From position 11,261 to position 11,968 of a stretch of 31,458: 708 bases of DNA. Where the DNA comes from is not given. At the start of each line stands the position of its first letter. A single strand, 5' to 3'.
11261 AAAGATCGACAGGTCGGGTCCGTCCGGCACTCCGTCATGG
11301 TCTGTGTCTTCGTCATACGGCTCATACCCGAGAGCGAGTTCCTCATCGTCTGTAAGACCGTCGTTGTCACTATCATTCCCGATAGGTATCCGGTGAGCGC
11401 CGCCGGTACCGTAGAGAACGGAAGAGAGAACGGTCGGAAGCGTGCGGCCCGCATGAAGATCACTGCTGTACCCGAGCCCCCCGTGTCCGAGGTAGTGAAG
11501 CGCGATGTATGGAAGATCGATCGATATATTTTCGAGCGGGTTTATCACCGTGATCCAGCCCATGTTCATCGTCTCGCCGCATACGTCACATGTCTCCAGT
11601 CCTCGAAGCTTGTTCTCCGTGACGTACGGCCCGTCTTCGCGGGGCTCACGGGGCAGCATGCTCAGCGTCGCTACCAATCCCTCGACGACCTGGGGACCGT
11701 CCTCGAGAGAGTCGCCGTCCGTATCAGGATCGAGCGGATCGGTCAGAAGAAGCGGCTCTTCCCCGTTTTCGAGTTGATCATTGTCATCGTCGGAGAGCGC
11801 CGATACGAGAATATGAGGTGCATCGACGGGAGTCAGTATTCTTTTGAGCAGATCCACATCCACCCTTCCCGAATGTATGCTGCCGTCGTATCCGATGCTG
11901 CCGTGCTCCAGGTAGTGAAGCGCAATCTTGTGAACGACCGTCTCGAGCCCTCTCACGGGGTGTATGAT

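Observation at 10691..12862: T9SS cargo with an unexplained N-terminal Cys domain, an internal hydrophobic segment, and a novel 135-aa triple repeat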

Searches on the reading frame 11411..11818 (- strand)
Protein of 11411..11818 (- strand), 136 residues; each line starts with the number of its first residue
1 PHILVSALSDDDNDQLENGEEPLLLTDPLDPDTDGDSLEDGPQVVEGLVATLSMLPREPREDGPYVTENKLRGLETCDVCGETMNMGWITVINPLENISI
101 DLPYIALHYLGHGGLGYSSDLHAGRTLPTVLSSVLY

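Call 26: search_protein_families(library=pfam, alignment_id=A3, max_evalue=1)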
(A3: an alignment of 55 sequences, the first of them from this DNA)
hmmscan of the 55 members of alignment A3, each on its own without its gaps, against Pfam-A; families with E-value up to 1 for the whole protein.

A. member 1, seq(136 aa): 0 families

B. families by the number of members that match (of 55 scanned): 25 families
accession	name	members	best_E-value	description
PF18884.5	TSP3_bac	17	8.9e-07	Bacterial TSP3 repeat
PF24446.1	DUF7565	4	0.018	Family of unknown function (DUF7565)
PF00036.39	EF-hand_1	4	0.048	EF hand domain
PF13405.12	EF-hand_6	3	0.048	EF-hand domain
PF01258.23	zf-dskA_traR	2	0.0074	Prokaryotic dksA/traR C4-type zinc finger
PF03454.20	MoeA_C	1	0.012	MoeA C-terminal region (domain IV)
PF13913.12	zf-C2HC_2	1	0.036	zinc-finger of a C2HC-type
PF14353.12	CpXC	1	0.038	CpXC protein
PF13202.12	EF-hand_5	1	0.042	EF hand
PF08271.17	Zn_Ribbon_TF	1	0.046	TFIIB zinc-binding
PF14437.12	MafB19-deam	1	0.062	MafB19-like deaminase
PF14952.11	zf-tcix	1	0.068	Putative treble-clef, zinc-finger, Zn-binding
PF18414.7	zf_C2H2_10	1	0.074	C2H2 type zinc-finger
PF01839.29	FG-GAP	1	0.079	FG-GAP repeat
PF24623.2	Phage_zn_bind_8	1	0.089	Putative DNA-binding phage zinc finger domain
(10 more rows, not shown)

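Call 27: search_solved_structures(query=A3, max_evalue=10, show_alignments=2)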
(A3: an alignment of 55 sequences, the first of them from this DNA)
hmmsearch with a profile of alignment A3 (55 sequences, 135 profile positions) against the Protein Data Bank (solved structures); distinct sequences matched with E-value up to 10: 25.
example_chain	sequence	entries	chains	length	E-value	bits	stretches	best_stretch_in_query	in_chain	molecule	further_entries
7c7r_B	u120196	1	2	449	0.0053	19.7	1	8-45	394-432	Biofilm-associated surface protein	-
7c7u_A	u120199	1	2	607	0.0055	19.6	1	8-46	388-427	Biofilm-associated surface protein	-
6mi5_X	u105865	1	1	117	0.0078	19.1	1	8-57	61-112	Lanmodulin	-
8fns_A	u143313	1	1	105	0.022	17.6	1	8-51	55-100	EF-hand domain-containing protein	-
4av1_A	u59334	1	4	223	0.06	16.2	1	54-85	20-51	POLY [ADP-RIBOSE] POLYMERASE 1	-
2n8a_A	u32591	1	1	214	0.14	15.1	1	58-85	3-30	Poly [ADP-ribose] polymerase 1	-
4v4n_Ai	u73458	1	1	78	0.14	15.1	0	61-82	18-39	50S ribosomal protein L37AE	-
4v6u_Bi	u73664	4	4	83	0.18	14.7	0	61-82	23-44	50S ribosomal protein L37Ae | Large ribosomal subunit protein eL43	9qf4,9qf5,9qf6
5k2m_E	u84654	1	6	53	0.3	14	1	74-93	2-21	Probable lysine biosynthesis protein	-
9spj_r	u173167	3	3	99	0.56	13.1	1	68-92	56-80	60S ribosomal protein L43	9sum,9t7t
1uw0_A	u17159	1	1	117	0.91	12.4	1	61-92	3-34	DNA LIGASE III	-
9sra_Bi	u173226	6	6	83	1.2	12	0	69-91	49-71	Large ribosomal subunit protein eL43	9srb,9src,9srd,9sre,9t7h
3od8_A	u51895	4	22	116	1.2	12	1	58-85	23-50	Poly [ADP-ribose] polymerase 1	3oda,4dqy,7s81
2dmj_A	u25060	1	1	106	1.5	11.8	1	58-85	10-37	poly (ADP-ribose) polymerase family, member 1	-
7yv9_B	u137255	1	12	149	1.5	11.7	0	19-62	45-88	Calmodulin-1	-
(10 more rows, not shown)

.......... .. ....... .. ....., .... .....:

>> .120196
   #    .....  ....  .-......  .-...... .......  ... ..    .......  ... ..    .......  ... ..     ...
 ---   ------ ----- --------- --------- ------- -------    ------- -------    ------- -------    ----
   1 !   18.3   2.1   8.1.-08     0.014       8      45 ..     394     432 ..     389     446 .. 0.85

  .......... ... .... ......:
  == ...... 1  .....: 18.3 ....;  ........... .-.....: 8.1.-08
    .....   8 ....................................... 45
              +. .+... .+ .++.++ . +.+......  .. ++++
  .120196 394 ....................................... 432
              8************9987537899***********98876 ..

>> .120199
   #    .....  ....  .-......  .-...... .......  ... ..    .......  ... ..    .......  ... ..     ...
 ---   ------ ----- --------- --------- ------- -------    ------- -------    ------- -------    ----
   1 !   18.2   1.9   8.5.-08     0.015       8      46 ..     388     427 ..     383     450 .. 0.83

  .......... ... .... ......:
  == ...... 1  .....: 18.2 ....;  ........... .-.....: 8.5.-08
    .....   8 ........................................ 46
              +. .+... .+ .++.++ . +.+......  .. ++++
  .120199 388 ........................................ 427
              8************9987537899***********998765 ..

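Call 29: predict_structure(alignment_id=A3)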
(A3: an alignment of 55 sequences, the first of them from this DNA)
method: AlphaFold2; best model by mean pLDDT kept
length: 136 residues; sequences in the alignment: 55
mean_pLDDT: 96.9   pTM: 0.87
mean pLDDT of the five models: 96.9, 96.8, 96.8, 96.6, 96.4
residues with pLDDT >= 90: 132; 70-90: 4; 50-70: 0; < 50: 0
segments of 3 or more residues with pLDDT < 50: none
pLDDT, mean of each block of 10 residues (from residue 1): 90 96 98 97 97 98 98 97 98 98 98 97 97 97
secondary structure, 60 per line:
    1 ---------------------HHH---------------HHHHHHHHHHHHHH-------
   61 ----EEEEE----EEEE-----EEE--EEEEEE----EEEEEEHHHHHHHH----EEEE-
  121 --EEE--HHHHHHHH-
elements in order: H40-53 E65-69 E74-77 E83-85 E88-93 E98-103 H104-111 E116-119 E123-125 H128-135

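Call 54: find_homologous_proteins(query=A3, max_evalue=0.001)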
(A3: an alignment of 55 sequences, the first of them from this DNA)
Query A3 (55 sequences) (136 aa, profile of the alignment): 2392 proteins with E <= 0.001 among 8000 candidates; the best 120 are listed.
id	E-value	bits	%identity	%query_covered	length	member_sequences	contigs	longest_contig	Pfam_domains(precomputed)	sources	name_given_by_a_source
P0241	4.4e-49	184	41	74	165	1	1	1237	-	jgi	jgi:hypothetical protein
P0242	4.0e-45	171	39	83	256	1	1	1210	PF18884.6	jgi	jgi:hypothetical protein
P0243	1.5e-43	166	44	80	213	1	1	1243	PF18884.6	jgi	jgi:hypothetical protein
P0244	1.5e-39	153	33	93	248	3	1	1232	PF13860.13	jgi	-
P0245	1.3e-38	150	41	84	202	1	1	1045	PF18884.6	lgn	-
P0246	4.2e-35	138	31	76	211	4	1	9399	-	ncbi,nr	ncbi:MAG TPA: hypothetical protein PKM43_11205, partial [Verrucomicrobiota bacterium]|nr:hypothetica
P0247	5.4e-32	128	40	87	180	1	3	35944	-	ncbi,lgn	ncbi:MAG: hypothetical protein ABIL40_11300 [candidate division WOR-3 bacterium]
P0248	4.1e-31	125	37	97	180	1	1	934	-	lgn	-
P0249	1.1e-29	121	36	78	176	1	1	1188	-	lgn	-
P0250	3.2e-25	106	31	71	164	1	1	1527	-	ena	-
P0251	2.4e-20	90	55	30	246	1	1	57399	PF18884.6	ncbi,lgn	-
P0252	3.5e-20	90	57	26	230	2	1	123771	PF18884.6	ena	-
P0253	4.1e-20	90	44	30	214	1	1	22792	PF18884.6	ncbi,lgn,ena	-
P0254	5.9e-20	89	53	28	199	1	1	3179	PF18884.6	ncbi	-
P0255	4.0e-19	87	47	28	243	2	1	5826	PF18884.6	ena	-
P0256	5.7e-19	86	48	31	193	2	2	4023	PF18884.6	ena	-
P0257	1.2e-18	85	50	30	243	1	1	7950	PF18884.6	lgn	-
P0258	1.8e-18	84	50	29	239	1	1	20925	PF18884.6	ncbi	-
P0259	2.1e-18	84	53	28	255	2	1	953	PF18884.6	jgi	jgi:hypothetical protein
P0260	1.0e-17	82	50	29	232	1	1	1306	PF18884.6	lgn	-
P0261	1.2e-17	82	51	29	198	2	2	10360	PF18884.6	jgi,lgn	-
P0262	2.8e-17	81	36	55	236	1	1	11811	PF18884.6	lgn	-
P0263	4.1e-17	80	47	26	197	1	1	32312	PF18884.6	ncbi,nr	ncbi:MAG: hypothetical protein KDD69_01250 [Bdellovibrionales bacterium]|nr:hypothetical protein [Bd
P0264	4.2e-17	80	48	24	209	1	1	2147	PF18884.6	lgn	-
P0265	4.8e-17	80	43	40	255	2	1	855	PF18884.6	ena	-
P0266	6.6e-17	79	35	54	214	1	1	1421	PF18884.6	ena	-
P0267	6.6e-17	79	54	29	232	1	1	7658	PF18884.6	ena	-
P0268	8.2e-17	79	64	21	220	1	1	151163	PF18884.6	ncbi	-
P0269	1.1e-16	79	27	32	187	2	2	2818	PF18884.6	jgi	jgi:hypothetical protein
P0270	1.7e-16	78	40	31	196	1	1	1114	PF18884.6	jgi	-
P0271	2.3e-16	78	51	26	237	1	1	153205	PF18884.6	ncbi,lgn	-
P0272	2.4e-16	78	58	22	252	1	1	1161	PF18884.6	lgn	-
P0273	2.9e-16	77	68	16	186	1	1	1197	PF18884.6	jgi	-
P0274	3.4e-16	77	48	29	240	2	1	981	PF18884.6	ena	-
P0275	5.5e-16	76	50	31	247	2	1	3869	PF13405.13,PF18884.6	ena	-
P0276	8.0e-16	76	51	26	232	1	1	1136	PF18884.6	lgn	-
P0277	1.2e-15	75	46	26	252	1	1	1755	PF18884.6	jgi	jgi:hypothetical protein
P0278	1.2e-15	75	-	-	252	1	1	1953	PF05593.20,PF18884.6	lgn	-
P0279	1.8e-15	75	46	28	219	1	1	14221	PF18884.6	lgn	-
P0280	2.4e-15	74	63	18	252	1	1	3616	PF18884.6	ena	-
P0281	2.7e-15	74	54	26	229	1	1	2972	PF18884.6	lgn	-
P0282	3.1e-15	74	50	26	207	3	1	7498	PF18884.6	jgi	jgi:hypothetical protein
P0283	4.3e-15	73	56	29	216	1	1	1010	PF18884.6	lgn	-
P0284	5.3e-15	73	40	37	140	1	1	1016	PF18884.6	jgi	-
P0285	5.9e-15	73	49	29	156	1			PF13620.13,PF18884.6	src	-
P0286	9.1e-15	72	51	26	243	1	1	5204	PF18884.6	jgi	jgi:hypothetical protein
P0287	1.2e-14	72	38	33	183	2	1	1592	PF18884.6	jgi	-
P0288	1.4e-14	72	52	31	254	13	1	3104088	PF18884.6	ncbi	-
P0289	1.6e-14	72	56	25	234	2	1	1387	PF18884.6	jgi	-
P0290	1.6e-14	72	48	29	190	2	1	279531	PF18884.6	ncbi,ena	-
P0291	1.9e-14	71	40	42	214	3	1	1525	PF18884.6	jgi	jgi:hypothetical protein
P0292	2.5e-14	71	40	29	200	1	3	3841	PF18884.6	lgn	-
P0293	2.6e-14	71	48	35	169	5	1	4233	PF18884.6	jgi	jgi:hypothetical protein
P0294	2.9e-14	71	44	29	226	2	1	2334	PF18884.6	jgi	jgi:Bacterial TSP3 repeat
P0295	3.4e-14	71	51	25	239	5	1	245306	PF18884.6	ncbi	-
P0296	4.1e-14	70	56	29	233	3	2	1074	PF18884.6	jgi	jgi:hypothetical protein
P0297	4.2e-14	70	41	43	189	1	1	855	PF18884.6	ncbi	-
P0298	4.3e-14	70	53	24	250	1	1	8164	PF18884.6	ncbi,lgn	-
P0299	4.4e-14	70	59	16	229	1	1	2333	PF18884.6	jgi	jgi:hypothetical protein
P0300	4.7e-14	70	46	29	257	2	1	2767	PF18884.6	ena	-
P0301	5.0e-14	70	50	28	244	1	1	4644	PF18884.6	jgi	jgi:hypothetical protein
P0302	5.3e-14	70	49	32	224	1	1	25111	PF18884.6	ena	-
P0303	5.6e-14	70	60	26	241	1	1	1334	PF18884.6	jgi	jgi:hypothetical protein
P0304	6.3e-14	70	-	-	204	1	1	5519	PF18884.6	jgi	jgi:hypothetical protein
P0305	7.9e-14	69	55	28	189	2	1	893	PF18884.6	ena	-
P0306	8.8e-14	69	44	26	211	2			PF18884.6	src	-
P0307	9.0e-14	69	40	26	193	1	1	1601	PF18884.6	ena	-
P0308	9.6e-14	69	54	30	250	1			PF18884.6,PF03495.20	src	-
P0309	1.1e-13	69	56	26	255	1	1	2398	PF18884.6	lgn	-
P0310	1.5e-13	68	38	35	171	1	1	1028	PF18884.6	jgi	jgi:hypothetical protein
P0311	1.6e-13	68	38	46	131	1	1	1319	PF18884.6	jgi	jgi:hypothetical protein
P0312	2.0e-13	68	45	28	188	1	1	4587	PF18884.6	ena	-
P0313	2.1e-13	68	53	28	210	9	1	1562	PF13585.13,PF18884.6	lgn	-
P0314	2.1e-13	68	44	25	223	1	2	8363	PF18884.6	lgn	-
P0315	2.3e-13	68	50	29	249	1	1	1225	PF18884.6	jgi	jgi:hypothetical protein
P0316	2.3e-13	68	43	34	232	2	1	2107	PF18884.6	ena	-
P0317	2.3e-13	68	49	29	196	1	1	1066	PF18884.6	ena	-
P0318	2.4e-13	68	51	30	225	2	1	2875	PF18884.6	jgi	jgi:hypothetical protein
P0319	2.6e-13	68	47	35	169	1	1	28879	PF18884.6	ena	-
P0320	2.6e-13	68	38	51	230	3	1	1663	PF18884.6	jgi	jgi:hypothetical protein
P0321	2.6e-13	68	41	41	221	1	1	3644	PF18884.6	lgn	-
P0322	2.8e-13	68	55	31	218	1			PF18884.6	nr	nr:thrombospondin type 3 repeat-containing protein [Lactococcus carnosus]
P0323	2.8e-13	68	56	24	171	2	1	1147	PF18884.6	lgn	-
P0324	2.9e-13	68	57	26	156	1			PF18884.6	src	-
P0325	3.1e-13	67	36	43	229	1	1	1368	PF18884.6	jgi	jgi:hypothetical protein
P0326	3.2e-13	67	38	29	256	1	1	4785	PF18884.6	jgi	-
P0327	3.3e-13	67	34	39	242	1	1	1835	PF18884.6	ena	-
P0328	3.3e-13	67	51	29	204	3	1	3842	PF18884.6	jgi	-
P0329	3.6e-13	67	37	45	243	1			PF18884.6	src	-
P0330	4.2e-13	67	45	32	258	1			PF18884.6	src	-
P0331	4.2e-13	67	47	28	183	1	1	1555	PF18884.6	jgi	-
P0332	4.6e-13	67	44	29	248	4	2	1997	PF18884.6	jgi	jgi:Bacterial TSP3 repeat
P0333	4.6e-13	67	48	24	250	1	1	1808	PF18884.6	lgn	-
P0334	4.7e-13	67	54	28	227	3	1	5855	PF18884.6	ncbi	ncbi:MAG: OmpA family protein, partial [Balneolales bacterium]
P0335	5.1e-13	67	49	36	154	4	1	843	PF18884.6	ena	-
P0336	5.2e-13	67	53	26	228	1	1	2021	PF18884.6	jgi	jgi:hypothetical protein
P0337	5.7e-13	67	48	29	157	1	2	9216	PF18884.6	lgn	-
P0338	6.1e-13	67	59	16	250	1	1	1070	PF18884.6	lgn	-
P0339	7.5e-13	66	35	46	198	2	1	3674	PF18884.6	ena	-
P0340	8.0e-13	66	40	40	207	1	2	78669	PF18884.6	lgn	-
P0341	8.0e-13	66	50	29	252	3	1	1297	PF18884.6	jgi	jgi:hypothetical protein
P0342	9.7e-13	66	50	35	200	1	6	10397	PF18884.6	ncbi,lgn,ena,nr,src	ncbi:MAG TPA: hypothetical protein VJA22_03880 [Patescibacteria group bacterium]|nr:hypothetical pro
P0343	1.0e-12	66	45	28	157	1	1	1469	PF18884.6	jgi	jgi:hypothetical protein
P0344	1.1e-12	66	48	31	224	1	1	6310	PF18884.6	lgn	-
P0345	1.1e-12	66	46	27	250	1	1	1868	PF18884.6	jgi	jgi:hypothetical protein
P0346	1.2e-12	66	59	16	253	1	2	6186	PF18884.6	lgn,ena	-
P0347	1.3e-12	65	39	38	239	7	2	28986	PF18884.6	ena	-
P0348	1.4e-12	65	38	29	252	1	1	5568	PF18884.6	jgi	jgi:hypothetical protein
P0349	1.4e-12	65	43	29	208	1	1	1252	PF18884.6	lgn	-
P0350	1.5e-12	65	32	50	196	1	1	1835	PF18884.6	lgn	-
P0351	1.6e-12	65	56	20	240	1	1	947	PF18884.6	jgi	jgi:hypothetical protein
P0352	1.6e-12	65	48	32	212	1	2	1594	PF18884.6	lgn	-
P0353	1.8e-12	65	50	26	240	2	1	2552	PF18884.6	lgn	-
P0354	1.8e-12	65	48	23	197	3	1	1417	PF18884.6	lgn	-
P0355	1.8e-12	65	50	29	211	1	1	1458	PF18884.6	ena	-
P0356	1.9e-12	65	50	29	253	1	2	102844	PF18884.6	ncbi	ncbi:MAG: hypothetical protein R6V01_00980 [Thermoplasmatota archaeon]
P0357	2.0e-12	65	54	27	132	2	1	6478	PF02412.24,PF18884.6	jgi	jgi:hypothetical protein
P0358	2.1e-12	65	40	29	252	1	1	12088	PF18884.6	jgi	-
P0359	2.4e-12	65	54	29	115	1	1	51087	PF18884.6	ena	-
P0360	2.4e-12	65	52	32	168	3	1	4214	PF00415.25,PF13540.13,PF18884.6,PF25390.2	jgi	jgi:hypothetical protein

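Call 55: find_encoding_contigs(protein=P0247, flank=5000, max_places=2)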
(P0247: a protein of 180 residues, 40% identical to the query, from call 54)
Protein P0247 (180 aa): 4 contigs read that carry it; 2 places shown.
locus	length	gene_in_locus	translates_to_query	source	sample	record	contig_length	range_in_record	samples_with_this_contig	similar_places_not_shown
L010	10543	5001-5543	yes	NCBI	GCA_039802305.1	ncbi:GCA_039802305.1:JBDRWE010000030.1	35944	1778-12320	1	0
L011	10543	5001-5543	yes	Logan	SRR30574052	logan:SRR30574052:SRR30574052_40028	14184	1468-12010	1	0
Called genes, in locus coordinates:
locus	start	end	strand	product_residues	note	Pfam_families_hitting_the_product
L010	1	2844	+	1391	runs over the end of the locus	PF08126:Propeptide_C25, PF01364:Peptidase_C25, PF13860:FlgD_ig (weak)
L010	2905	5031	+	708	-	PF09826:Beta_propel (faint), PF08309:LVIVD (weak), PF18962:Por_Secre_tail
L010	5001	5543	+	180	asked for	-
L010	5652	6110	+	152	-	-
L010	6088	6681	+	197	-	PF24675:NpmA, PF13489:Methyltransf_23 (faint), PF13847:Methyltransf_31, PF08241:Methyltransf_11, PF09445:Methyltransf_15 (weak), PF13649:Methyltransf_25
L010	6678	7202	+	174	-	PF00004:AAA (faint), PF03266:NTPase_1, PF13245:AAA_19 (faint)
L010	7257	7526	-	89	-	-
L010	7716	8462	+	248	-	PF03734:YkuD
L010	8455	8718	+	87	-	-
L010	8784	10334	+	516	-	PF13600:DUF4140, PF13598:DUF4139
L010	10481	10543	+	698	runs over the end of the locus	-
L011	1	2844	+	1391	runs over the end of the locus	PF08126:Propeptide_C25, PF01364:Peptidase_C25, PF13860:FlgD_ig (weak)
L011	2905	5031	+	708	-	PF09826:Beta_propel (faint), PF08309:LVIVD (weak), PF18962:Por_Secre_tail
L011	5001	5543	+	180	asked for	-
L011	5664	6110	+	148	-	-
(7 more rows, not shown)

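Call 56: fold_search(model_id=the predicted structure, library=pdb)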
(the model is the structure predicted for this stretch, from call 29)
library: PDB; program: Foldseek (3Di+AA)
matches with E <= 10: 502; with E <= 0.001: 0
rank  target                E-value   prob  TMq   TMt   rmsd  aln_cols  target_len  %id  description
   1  11yz_A                6.5e-01  0.06  0.18  0.14  16.0       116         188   11  Cryo EM Structure of GTP cyclohydrolase 1 (FolE) from Mycobacterium tuberculosis (released 2026-04-01)
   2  7b9v_D                6.5e-01  0.04  0.14  0.10  13.3        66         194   11  Yeast C complex spliceosome at 2.8 Angstrom resolution with Prp18/Slu7 bound (released 2021-03-10)
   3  9p8z_K                7.3e-01  0.08  0.18  0.14  10.8        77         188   13  Crystal Structure of GTP cyclohydrolase 1 (FolE) from Mycobacterium tuberculosis (released 2025-07-02)
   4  5yzg_Y                7.7e-01  0.05  0.17  0.12  14.1       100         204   14  The Cryo-EM Structure of Human Catalytic Step I Spliceosome (C complex) at 4.1 angstrom resolution (released 2018-08-08)
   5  9e88_M                9.3e-01  0.18  0.19  0.40   6.5        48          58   17  De novo backtracked transcription elongation complex of Mycobacterium tuberculosis RNA polymerase on a linear DNA frag (released 2025-10-01)
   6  4ge5_B                9.9e-01  0.20  0.19  0.10   5.5        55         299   20  Crystal structure of human protein tyrosine phosphatase PTPN9 (MEG2) complex with compound 5 (released 2012-10-31)
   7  9p8z_H                9.9e-01  0.04  0.17  0.14  16.0       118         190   14  Crystal Structure of GTP cyclohydrolase 1 (FolE) from Mycobacterium tuberculosis (released 2025-07-02)
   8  2r76_A                1.1e+00  0.09  0.21  0.21  11.5        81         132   11  Crystal structure of the rare lipoprotein B (SO_1173) from Shewanella oneidensis, Northeast Structural Genomics Consor (released 2007-09-25)
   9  3ul5_C                1.1e+00  0.11  0.19  0.31  14.1        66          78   14  Saccharum officinarum canecystatin-1 in space group C2221 (released 2012-11-28)
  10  9p8z_F                1.2e+00  0.04  0.18  0.14  15.2       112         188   12  Crystal Structure of GTP cyclohydrolase 1 (FolE) from Mycobacterium tuberculosis (released 2025-07-02)
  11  3ly8                  1.3e+00  0.14  0.27  0.13  10.6       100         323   10  Crystal structure of mutant D471E of the periplasmic domain of CadC (released 2011-02-09)
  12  9p8z_O                1.3e+00  0.04  0.18  0.14  14.8       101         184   14  Crystal Structure of GTP cyclohydrolase 1 (FolE) from Mycobacterium tuberculosis (released 2025-07-02)
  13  2r76_B                1.3e+00  0.08  0.21  0.22  11.9        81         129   11  Crystal structure of the rare lipoprotein B (SO_1173) from Shewanella oneidensis, Northeast Structural Genomics Consor (released 2007-09-25)
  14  6n0v_A                1.3e+00  0.06  0.20  0.09  13.3        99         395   13  tRNA ligase (released 2019-01-09)
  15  6drb                  1.4e+00  0.16  0.24  0.13   7.1        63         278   10  Crystal Structure of the YopH PTP1B WPD loop Chimera 3 PTPase bound to tungstate (released 2018-08-29)
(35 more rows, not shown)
